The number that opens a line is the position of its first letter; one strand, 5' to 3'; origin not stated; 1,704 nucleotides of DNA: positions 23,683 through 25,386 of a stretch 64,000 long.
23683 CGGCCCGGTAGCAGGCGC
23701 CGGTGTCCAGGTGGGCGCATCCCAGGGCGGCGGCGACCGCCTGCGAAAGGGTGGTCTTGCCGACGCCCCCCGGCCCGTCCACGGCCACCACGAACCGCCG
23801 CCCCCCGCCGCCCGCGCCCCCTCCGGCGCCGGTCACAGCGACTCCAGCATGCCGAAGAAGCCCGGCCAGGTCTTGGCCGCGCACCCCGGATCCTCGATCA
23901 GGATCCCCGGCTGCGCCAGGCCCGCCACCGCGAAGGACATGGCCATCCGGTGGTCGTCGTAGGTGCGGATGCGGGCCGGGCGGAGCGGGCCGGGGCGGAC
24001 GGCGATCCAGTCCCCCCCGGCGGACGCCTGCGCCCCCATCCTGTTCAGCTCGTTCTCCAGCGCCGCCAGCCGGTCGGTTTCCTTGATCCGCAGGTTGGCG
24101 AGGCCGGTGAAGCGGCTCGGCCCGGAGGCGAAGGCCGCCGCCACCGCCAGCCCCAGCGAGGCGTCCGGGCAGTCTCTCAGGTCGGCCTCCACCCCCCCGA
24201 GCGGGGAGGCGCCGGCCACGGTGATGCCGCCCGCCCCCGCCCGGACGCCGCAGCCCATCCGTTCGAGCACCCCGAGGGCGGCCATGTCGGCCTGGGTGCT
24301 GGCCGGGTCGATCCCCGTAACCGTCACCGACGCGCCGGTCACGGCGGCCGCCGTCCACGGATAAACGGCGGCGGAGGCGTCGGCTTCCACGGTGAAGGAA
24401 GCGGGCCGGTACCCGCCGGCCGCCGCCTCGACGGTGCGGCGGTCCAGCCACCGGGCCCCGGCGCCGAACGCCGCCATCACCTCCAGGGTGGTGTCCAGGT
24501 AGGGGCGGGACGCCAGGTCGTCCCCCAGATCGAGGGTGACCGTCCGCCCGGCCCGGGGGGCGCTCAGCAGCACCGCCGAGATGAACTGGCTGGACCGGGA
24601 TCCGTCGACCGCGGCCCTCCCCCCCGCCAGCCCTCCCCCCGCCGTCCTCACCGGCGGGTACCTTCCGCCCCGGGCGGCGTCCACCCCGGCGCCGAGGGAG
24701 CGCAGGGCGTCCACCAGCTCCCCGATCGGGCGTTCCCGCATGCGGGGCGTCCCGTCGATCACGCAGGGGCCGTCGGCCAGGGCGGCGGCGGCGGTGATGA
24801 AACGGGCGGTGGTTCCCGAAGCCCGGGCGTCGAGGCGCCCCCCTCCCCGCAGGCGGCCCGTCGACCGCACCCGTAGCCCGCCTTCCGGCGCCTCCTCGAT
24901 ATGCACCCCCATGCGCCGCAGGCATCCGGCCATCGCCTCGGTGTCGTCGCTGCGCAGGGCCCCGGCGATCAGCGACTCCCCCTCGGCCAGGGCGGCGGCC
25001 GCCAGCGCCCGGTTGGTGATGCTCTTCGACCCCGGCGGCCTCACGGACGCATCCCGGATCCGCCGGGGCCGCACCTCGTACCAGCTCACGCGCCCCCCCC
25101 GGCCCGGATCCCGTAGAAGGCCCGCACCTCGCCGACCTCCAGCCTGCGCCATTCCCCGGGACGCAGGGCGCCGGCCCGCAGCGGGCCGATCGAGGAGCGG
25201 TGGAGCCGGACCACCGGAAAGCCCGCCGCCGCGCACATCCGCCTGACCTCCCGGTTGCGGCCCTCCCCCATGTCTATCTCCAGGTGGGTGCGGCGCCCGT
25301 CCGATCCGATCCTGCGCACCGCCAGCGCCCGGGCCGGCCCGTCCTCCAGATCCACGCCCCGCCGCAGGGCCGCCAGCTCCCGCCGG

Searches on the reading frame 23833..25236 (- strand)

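Call 35: search_protein_families(library=pfam, proteins=[window:23833-25236:-], max_evalue=0.001)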
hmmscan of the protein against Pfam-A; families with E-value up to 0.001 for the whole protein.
window:23833-25236:- (467 aa): 1 family
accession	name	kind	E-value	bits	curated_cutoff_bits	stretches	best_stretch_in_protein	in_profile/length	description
PF00275.25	EPSP_synthase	-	1.8e-102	343.6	22.8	1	62-463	8-416/417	EPSP synthase (3-phosphoshikimate 1-carboxyvinyltransferase)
